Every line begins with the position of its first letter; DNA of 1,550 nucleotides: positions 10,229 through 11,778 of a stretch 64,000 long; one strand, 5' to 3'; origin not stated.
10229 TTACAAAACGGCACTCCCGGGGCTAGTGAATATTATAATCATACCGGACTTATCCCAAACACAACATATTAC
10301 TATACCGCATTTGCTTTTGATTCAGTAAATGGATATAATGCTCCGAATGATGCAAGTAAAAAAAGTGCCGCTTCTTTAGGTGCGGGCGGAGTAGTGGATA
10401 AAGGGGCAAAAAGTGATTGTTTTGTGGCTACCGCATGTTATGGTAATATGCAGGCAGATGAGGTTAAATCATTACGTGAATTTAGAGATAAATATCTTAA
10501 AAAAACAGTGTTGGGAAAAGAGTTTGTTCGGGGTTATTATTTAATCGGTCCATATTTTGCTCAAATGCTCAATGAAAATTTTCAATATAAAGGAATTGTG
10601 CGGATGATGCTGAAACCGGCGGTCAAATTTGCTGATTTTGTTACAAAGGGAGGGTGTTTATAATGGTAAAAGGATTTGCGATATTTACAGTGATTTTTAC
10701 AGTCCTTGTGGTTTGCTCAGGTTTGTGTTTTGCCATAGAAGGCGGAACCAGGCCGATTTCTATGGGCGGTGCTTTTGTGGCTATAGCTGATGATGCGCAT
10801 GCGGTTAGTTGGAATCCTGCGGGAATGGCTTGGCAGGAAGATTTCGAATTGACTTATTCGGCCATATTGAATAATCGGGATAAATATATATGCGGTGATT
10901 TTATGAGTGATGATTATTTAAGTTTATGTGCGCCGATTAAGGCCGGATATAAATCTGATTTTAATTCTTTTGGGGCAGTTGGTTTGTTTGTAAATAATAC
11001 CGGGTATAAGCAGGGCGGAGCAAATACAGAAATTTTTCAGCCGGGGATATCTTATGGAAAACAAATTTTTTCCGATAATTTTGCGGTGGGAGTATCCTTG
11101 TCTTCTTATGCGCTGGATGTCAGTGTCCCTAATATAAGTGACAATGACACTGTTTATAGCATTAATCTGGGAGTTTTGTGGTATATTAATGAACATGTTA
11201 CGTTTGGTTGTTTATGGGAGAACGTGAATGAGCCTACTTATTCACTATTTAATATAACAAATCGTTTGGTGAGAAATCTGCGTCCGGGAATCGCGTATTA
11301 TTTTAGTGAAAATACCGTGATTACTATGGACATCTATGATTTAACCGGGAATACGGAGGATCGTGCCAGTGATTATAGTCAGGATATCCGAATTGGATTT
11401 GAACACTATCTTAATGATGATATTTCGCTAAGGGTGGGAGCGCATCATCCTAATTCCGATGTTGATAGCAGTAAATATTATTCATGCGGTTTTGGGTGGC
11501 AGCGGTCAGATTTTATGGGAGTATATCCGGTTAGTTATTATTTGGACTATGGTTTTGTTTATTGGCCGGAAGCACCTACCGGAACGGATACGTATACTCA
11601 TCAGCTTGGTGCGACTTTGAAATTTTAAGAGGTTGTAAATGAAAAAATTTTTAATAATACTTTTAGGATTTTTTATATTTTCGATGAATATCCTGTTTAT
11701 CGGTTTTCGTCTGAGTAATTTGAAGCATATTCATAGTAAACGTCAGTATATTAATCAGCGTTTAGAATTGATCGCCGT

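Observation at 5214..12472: Secretin-centred cluster without pilins or ATPase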

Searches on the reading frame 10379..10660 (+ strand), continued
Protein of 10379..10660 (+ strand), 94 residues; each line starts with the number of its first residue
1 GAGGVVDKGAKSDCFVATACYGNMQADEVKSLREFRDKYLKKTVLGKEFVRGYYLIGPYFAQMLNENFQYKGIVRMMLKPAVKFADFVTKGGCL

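Call 81: list_cluster_members(proteins=[P0291, P0236, P0252, P0276, P0246, P0232, P0190, P0194, P0240, P0182])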
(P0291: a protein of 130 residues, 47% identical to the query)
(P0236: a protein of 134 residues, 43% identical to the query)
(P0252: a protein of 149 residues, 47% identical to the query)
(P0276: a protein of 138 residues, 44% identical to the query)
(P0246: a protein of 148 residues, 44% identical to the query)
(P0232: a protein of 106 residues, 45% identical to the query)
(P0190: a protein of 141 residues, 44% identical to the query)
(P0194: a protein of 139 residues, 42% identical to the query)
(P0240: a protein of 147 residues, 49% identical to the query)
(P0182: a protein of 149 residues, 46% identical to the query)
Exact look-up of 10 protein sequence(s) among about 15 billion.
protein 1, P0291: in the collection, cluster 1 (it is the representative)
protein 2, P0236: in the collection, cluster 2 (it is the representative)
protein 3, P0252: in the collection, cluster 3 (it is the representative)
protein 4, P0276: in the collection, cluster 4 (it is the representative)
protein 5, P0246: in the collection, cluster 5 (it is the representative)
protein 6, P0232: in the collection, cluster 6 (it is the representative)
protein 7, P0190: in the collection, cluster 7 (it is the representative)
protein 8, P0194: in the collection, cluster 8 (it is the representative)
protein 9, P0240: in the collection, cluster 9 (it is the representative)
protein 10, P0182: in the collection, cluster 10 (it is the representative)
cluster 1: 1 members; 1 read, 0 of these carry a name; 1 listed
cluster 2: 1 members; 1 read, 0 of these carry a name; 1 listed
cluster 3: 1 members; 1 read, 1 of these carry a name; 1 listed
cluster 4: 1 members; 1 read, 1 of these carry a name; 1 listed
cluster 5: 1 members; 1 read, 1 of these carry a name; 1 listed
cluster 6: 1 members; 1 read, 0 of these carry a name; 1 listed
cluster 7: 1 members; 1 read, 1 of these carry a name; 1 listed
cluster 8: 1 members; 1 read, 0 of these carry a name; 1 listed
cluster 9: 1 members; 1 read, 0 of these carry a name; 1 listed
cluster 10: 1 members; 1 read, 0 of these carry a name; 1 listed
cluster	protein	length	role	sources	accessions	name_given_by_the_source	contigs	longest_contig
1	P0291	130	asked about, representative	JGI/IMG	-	-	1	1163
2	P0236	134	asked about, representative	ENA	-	-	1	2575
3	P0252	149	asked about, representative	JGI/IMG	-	hypothetical protein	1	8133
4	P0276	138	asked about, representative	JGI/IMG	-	hypothetical protein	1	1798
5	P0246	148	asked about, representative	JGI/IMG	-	hypothetical protein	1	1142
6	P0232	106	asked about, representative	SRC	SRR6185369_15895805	-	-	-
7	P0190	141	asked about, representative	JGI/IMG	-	hypothetical protein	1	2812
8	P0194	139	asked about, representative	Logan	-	-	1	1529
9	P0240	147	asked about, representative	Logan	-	-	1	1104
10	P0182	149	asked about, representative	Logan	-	-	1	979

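Call 88: search_protein_families(library=ncbifam, proteins=[L050:5110-6600:+, L020:10230-10892:+, L061:2248-3054:+, L055:1105-1761:+, L074:525-1205:+, L081:10966-11892:+, L092:2-1642:+, L050:9179-9733:+], max_evalue=0.001)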
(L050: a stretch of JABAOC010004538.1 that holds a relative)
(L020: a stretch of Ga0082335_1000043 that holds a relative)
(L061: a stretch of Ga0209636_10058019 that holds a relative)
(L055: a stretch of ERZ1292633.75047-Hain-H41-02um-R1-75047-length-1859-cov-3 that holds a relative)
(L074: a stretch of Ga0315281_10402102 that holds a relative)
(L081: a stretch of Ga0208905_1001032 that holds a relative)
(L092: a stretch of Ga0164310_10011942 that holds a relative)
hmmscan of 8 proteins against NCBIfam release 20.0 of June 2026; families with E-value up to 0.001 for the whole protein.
L050:5110-6600:+ (496 aa): 6 families
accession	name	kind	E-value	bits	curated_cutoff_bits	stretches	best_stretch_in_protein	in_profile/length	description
NF053685.1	BamG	equivalog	4.9e-20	72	250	1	72-456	24-361/397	BamG family beta-barrel-assembly machinery protein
NF033709.1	PorV_fam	subfamily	3e-15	56.6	90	2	68-150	10-86/326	PorV/PorQ family protein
NF052325.1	PorVQ2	equivalog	8.3e-13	48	325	1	45-110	10-76/354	putative type IX sorting system protein PorV2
NF033711.1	T9SS_PorQ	equivalog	6.1e-09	35.4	220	0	39-114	5-79/335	type IX secretion system protein PorQ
NF033710.1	T9SS_OM_PorV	equivalog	1.6e-05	24.2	250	0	71-152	35-110/367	type IX secretion system outer membrane channel protein PorV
NF007988.0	PRK10716.1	equivalog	1.9e-05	23.6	585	0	74-114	36-79/435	long-chain fatty acid transporter FadL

L020:10230-10892:+ (221 aa): 14 families
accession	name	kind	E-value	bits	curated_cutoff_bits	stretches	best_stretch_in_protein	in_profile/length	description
NF041515.1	GspC_delta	equivalog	1.4e-33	117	150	2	121-221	211-311/311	type II secretion system protein GspC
TIGR01713.1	typeII_sec_gspC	equivalog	5.2e-17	62.3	101.6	1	32-211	78-250/259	type II secretion system protein GspC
NF041616.1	T2SS_C_SYNERG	exception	1.3e-16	60.7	200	1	140-220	215-295/296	type II secretion system protein GspC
TIGR02037.1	degP_htrA_DO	subfamily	8.5e-08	31.5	416.2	1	136-217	243-324/434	Do family serine endopeptidase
NF007526.1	PRK10139.1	equivalog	9.8e-07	27.8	756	1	118-216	257-355/456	serine endoprotease DegQ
NF040960.1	MamE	equivalog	4.7e-06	25.5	800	1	104-212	419-527/659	magnetosome formation protease MamE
NF041521.1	HhoA_HhoB_HtrA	equivalog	8.7e-06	25.3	450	1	135-216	244-327/335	HhoA/HhoB/HtrA family serine endopeptidase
NF041199.1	trx7_PDZ_seleno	equivalog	2.1e-05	23.6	300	1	151-213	202-265/390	Trx7/PDZ domain-containing (seleno)protein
NF008147.1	PRK10898.1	equivalog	4.1e-05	22.9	408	1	148-220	275-347/352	outer membrane-stress sensor serine endopeptidase DegS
NF008189.1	PRK10942.1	equivalog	5.4e-05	21.8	720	1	152-217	313-378/477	serine endoprotease DegP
NF047968.1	SerProtHtrA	equivalog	9.7e-05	21.9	470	1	151-216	288-353/357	serine protease HtrA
TIGR00054.1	TIGR00054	equivalog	0.00044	19.2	147.55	1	151-212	200-261/421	RIP metalloprotease RseP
NF007242.0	PRK09681.1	equivalog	0.00057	19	561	0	153-213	251-311/319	type II secretion system protein GspC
NF050055.1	SerProtHtrAMycob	equivalog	0.00099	18.1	800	0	152-217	430-495/502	serine protease HtrA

L061:2248-3054:+ (269 aa): 4 families
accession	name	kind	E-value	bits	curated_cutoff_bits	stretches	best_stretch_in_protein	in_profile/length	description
NF041515.1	GspC_delta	equivalog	1.5e-22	80.7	150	1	69-266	100-308/311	type II secretion system protein GspC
TIGR01713.1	typeII_sec_gspC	equivalog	3.8e-10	39.8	101.6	1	69-259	79-250/259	type II secretion system protein GspC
NF041616.1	T2SS_C_SYNERG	exception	3.2e-09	36.5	200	1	95-266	112-293/296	type II secretion system protein GspC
TIGR02037.1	degP_htrA_DO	subfamily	0.00078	18.5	416.2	0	203-260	262-319/434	Do family serine endopeptidase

L055:1105-1761:+ (219 aa): 9 families
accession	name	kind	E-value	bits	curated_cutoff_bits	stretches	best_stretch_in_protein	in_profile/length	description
NF041515.1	GspC_delta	equivalog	1.1e-31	110.8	150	2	109-219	201-311/311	type II secretion system protein GspC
TIGR01713.1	typeII_sec_gspC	equivalog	1.7e-18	67.1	101.6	1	36-207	80-248/259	type II secretion system protein GspC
TIGR02037.1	degP_htrA_DO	subfamily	1.2e-05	24.4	416.2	1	158-216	267-325/434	Do family serine endopeptidase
NF041616.1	T2SS_C_SYNERG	exception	2.5e-05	23.8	200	1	141-217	218-294/296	type II secretion system protein GspC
NF007242.0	PRK09681.1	equivalog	0.0002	20.5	561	1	120-207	224-307/319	type II secretion system protein GspC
TIGR02860.1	spore_IV_B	equivalog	0.0002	20.4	305.25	1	163-208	126-170/402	SpoIVB peptidase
TIGR00054.1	TIGR00054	equivalog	0.00051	19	147.55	0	153-216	205-269/421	RIP metalloprotease RseP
NF047968.1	SerProtHtrA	equivalog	0.00057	19.3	470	1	151-213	290-352/357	serine protease HtrA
NF041199.1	trx7_PDZ_seleno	equivalog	0.00084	18.3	300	1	153-209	320-381/390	Trx7/PDZ domain-containing (seleno)protein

L074:525-1205:+ (227 aa): 6 families
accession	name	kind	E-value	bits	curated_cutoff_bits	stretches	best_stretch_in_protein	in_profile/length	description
NF041515.1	GspC_delta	equivalog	1.6e-25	90.5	150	2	116-226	201-310/311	type II secretion system protein GspC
TIGR01713.1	typeII_sec_gspC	equivalog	1.1e-15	57.9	101.6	1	29-215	66-248/259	type II secretion system protein GspC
TIGR02037.1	degP_htrA_DO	subfamily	2.2e-05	23.6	416.2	1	156-223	258-324/434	Do family serine endopeptidase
NF041616.1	T2SS_C_SYNERG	exception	2.5e-05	23.8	200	1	148-226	218-295/296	type II secretion system protein GspC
NF041199.1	trx7_PDZ_seleno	equivalog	0.0003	19.8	300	1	158-222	318-386/390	Trx7/PDZ domain-containing (seleno)protein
NF008147.1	PRK10898.1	equivalog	0.00093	18.4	408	0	152-197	274-319/352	outer membrane-stress sensor serine endopeptidase DegS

L081:10966-11892:+ (309 aa): 9 families
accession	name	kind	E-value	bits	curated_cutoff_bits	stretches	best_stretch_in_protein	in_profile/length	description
TIGR02538.1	type_IV_pilB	equivalog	3.5e-67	227.3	675.65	1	25-306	2-288/564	type IV-A pilus assembly ATPase PilB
TIGR02533.1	type_II_gspE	equivalog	2.5e-57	194.6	630.25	1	94-305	1-214/486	type II secretion system ATPase GspE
NF053534.1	T4PilAsmATPsTfpB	equivalog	1.6e-40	139.1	850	1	66-306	65-308/584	type IV pilus assembly ATPase TfpB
NF007755.0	PRK10436.1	equivalog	9e-37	126.8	617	1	103-306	15-191/465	type II secretion system protein GspE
NF008411.1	PRK11234.1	equivalog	2.6e-18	65.8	1170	1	24-173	483-632/723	cyclic di-3',5'-guanylate-activated glycosyltransferase NfrB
NF041000.1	ATPase_ComGA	equivalog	6.5e-17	61.4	300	1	204-306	2-103/267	competence type IV pilus ATPase ComGA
NF053729.1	c-di-GMP_motif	domain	5e-14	51.8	38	1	24-75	1-52/53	cyclic di-GMP-binding domain-containing protein, MshE-related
NF012033.0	PRK15489.1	equivalog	8.7e-13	47.3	537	1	17-160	485-628/703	glycosyl transferase family protein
TIGR03029.1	EpsG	equivalog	0.00075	18.7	313.8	0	24-94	4-74/274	chain length determinant protein tyrosine kinase EpsG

L092:2-1642:+ (547 aa): 9 families
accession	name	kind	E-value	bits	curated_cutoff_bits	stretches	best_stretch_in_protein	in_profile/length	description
TIGR02515.1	IV_pilus_PilQ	subfamily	4.5e-84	282.9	284.35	3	304-487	248-428/428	type IV pilus secretin PilQ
TIGR02517.1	type_II_gspD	equivalog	3.5e-75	253.7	351.35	2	225-488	302-592/600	type II secretion system secretin GspD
NF010083.0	PRK13568.1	equivalog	6.8e-53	179.9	554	2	195-487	120-418/419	DNA uptake porin HofQ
TIGR02519.1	pilus_MshL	equivalog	4e-52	177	250.2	1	229-486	4-290/290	pilus (MSHA type) biogenesis protein MshL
NF007851.2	PRK10560.1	exception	1e-50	172.8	598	2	198-487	119-410/412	DNA uptake porin HofQ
TIGR02516.1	type_III_yscC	equivalog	1.5e-38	132.6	238.45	2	220-487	195-462/463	type III secretion system outer membrane ring subunit SctC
NF011873.0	PRK15346.1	equivalog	1.5e-26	93.2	524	2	225-474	236-482/499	EscC/YscC/HrcC family type III secretion system outer membrane ring protein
NF042912.1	Amuc_1098_fam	equivalog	5.9e-22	77.5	750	1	419-486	729-796/805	Amuc_1098 family type IV pilus outer membrane protein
TIGR02520.1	pilus_B_mal_scr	equivalog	3.3e-15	55.6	287.65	1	209-483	222-511/513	PilN family type IVB pilus formation outer membrane protein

L050:9179-9733:+ (184 aa): 0 families

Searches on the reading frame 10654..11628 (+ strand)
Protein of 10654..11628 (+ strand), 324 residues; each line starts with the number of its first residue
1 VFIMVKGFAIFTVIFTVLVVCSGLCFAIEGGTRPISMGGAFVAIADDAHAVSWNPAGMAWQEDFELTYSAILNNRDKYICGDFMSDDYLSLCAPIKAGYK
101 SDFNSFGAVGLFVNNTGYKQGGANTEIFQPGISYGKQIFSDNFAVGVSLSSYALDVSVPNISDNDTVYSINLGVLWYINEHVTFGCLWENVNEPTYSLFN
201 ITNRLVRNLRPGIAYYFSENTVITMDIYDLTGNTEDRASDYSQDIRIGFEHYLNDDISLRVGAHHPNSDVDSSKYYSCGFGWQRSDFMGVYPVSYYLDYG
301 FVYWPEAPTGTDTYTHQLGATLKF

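Call 4: search_protein_families(library=pfam, proteins=[window:10654-11628:+], max_evalue=1)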
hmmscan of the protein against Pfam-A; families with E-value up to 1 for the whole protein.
window:10654-11628:+ (324 aa): 2 families
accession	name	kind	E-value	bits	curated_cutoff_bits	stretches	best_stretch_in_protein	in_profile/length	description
PF03349.22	Toluene_X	-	0.0017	17.3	29.7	1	42-83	31-72/421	Outer membrane protein transport protein (OMPP1/FadL/TodX)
PF03687.19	UPF0164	-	0.036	13.3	21.4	1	26-66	44-84/325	Uncharacterised protein family (UPF0164)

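Call 5: search_protein_families(library=ncbifam, proteins=[window:10654-11628:+], max_evalue=1)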
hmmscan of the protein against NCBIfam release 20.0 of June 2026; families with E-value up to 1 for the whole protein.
window:10654-11628:+ (324 aa): 3 families
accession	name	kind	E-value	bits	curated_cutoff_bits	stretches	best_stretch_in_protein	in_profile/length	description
NF033709.1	PorV_fam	subfamily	8e-16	58.5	90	1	28-294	9-299/326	PorV/PorQ family protein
NF052325.1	PorVQ2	equivalog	2.7e-08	33.1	325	1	27-95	31-94/354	putative type IX sorting system protein PorV2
NF033710.1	T9SS_OM_PorV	equivalog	2.9e-06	26.7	250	2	27-166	30-170/367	type IX secretion system outer membrane channel protein PorV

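Call 24: find_homologous_proteins(query=window:10654-11628:+, max_evalue=0.001)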
Query window:10654-11628:+ (324 aa): 22 proteins with E <= 0.001 among 831 candidates.
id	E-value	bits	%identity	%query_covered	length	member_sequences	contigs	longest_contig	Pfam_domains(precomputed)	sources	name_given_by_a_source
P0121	1.2e-219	747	100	99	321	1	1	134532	-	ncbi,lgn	ncbi:MAG: hypothetical protein ABII88_11100 [Candidatus Omnitrophota bacterium]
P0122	8.5e-145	501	63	99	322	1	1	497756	PF03349.23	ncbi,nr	ncbi:MAG: hypothetical protein GY853_07220 [PVC group bacterium]|nr:hypothetical protein [PVC group 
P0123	1.6e-144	500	68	95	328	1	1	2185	-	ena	-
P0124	2.2e-123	430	56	99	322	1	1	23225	-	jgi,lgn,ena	-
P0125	6.5e-122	425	56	96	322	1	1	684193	PF13729.13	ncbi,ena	-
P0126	2.3e-119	417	55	97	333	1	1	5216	-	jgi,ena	-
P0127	3.3e-117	410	56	93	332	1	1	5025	-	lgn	-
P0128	1.1e-116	408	56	95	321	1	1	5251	-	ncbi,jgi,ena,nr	ncbi:MAG: hypothetical protein DRP78_05300 [Candidatus Omnitrophota bacterium]|nr:MAG: hypothetical 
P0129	3.5e-116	406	53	100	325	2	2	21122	-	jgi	-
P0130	5.9e-111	389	52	98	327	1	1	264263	-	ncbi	ncbi:MAG: hypothetical protein ABIG64_02485 [Candidatus Omnitrophota bacterium]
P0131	1.8e-109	384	52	96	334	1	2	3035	-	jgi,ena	-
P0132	9.1e-106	372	55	89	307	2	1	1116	-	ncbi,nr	ncbi:MAG: hypothetical protein Q7U74_04465, partial [Saprospiraceae bacterium]|nr:hypothetical prote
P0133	2.9e-105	371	51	99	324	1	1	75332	-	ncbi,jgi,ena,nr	ncbi:MAG: hypothetical protein KKD05_11475 [Candidatus Omnitrophica bacterium]|nr:hypothetical prote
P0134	1.7e-104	368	55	89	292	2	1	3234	PF03349.23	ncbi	-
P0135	3.0e-103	364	51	97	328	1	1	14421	-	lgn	-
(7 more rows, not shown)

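Call 39: predict_structure(alignment_id=A1)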
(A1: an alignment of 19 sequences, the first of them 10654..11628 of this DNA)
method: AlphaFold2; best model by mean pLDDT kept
length: 324 residues; sequences in the alignment: 19
mean_pLDDT: 76.7   pTM: 0.74
mean pLDDT of the five models: 76.7, 74.2, 73.7, 73.5, 73.1
residues with pLDDT >= 90: 64; 70-90: 178; 50-70: 65; < 50: 17
segments of 3 or more residues with pLDDT < 50: 1-3, 21-31
pLDDT, mean of each block of 10 residues (from residue 1): 57 68 33 56 58 84 79 63 64 73 73 80 84 88 91 90 93 91 90 87 83 90 86 70 84 85 80 79 64 72 79 79 77
secondary structure, 60 per line:
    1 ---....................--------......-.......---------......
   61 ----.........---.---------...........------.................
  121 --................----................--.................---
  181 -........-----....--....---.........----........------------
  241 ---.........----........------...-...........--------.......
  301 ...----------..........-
elements in order: H4-23 H32-37 H39-45 H55-60 E65-73 E87-97 E104-120 E123-138 E143-158 E161-177 E182-189 E195-198 E201-204 E208-216 E221-228 E244-252 E257-264 E275-285 E294-303 E314-323

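Call 41: search_solved_structures(query=A1, max_evalue=1)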
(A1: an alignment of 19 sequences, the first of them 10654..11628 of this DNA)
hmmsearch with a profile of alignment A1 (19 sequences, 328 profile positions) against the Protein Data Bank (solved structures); distinct sequences matched with E-value up to 1: 5.
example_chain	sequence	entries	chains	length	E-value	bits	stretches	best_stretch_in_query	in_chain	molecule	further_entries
6h3i_F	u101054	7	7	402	4.4e-05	26.1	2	29-166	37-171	PorV | Type IX secretion system protein PorV domain-containing protein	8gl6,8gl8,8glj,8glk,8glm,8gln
1udq_A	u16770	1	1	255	0.43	13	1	24-48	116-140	Ribonuclease PH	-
3b4t_A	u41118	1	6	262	0.51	12.8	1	25-49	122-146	Ribonuclease PH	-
1udo_A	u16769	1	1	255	0.91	12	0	24-48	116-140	Ribonuclease PH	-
1udn_A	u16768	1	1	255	0.91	12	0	24-48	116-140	Ribonuclease PH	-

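Call 43: fold_search(model_id=the predicted structure, library=pdb)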
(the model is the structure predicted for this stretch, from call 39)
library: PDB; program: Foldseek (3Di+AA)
matches with E <= 10: 986; with E <= 0.001: 141
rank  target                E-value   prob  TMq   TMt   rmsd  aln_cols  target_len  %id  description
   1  2r89_A                2.3e-09  1.00  0.56  0.51   8.9       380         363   12  Crystal structure of the long-chain fatty acid transporter FadL mutant delta N3 (released 2008-09-23)
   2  3dwo                  3.6e-09  1.00  0.51  0.39   9.9       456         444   14  Crystal structure of a Pseudomonas aeruginosa FadL homologue (released 2008-12-16)
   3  2r4l_A                4.5e-09  1.00  0.56  0.45   9.5       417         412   13  Crystal structure of the long-chain fatty acid transporter FadL mutant P34A (released 2008-09-16)
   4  3pgr                  6.9e-09  1.00  0.60  0.53   8.7       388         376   12  Asp348Arg mutant of EcFadL (released 2011-05-25)
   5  2r8a_A                7.3e-09  1.00  0.63  0.57   8.1       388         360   13  Crystal structure of the long-chain fatty acid transporter FadL mutant delta N8 (released 2008-09-23)
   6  3dwn_A                8.5e-09  1.00  0.60  0.48  10.8       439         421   12  Crystal structure of the long-chain fatty acid transporter FadL mutant A77E/S100R (released 2008-12-16)
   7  2r88_A                9.0e-09  1.00  0.60  0.54   7.9       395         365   12  Crystal structure of the long-chain fatty acid transporter FadL mutant delta S3 kink (released 2008-09-23)
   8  2x9k                  9.0e-09  1.00  0.47  0.53   8.2       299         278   14  Structure of a E.coli porin (released 2011-01-26)
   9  2wvp                  1.2e-08  1.00  0.49  0.59   6.2       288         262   12  Synthetically modified OmpG (released 2010-07-14)
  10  2r4l_C                1.5e-08  1.00  0.59  0.47   9.8       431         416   12  Crystal structure of the long-chain fatty acid transporter FadL mutant P34A (released 2008-09-16)
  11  2f1c                  1.6e-08  1.00  0.49  0.61   5.7       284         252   13  Crystal structure of the monomeric porin OmpG (released 2006-06-27)
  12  3pf1_A                2.0e-08  1.00  0.60  0.47  10.7       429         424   12  E. coli FadL Asp348Ala mutant (released 2011-05-25)
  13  3brz                  2.2e-08  1.00  0.53  0.44   9.3       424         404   15  Crystal structure of the Pseudomonas putida toluene transporter TodX (released 2008-06-10)
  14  2r4o_A                2.9e-08  1.00  0.53  0.42  10.8       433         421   10  Crystal structure of the long-chain fatty acid transporter FadL mutant delta NPA (released 2008-09-16)
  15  2r4p_A                3.2e-08  1.00  0.58  0.46  10.3       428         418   13  Crystal structure of the long-chain fatty acid transporter FadL mutant G212E (released 2008-09-16)
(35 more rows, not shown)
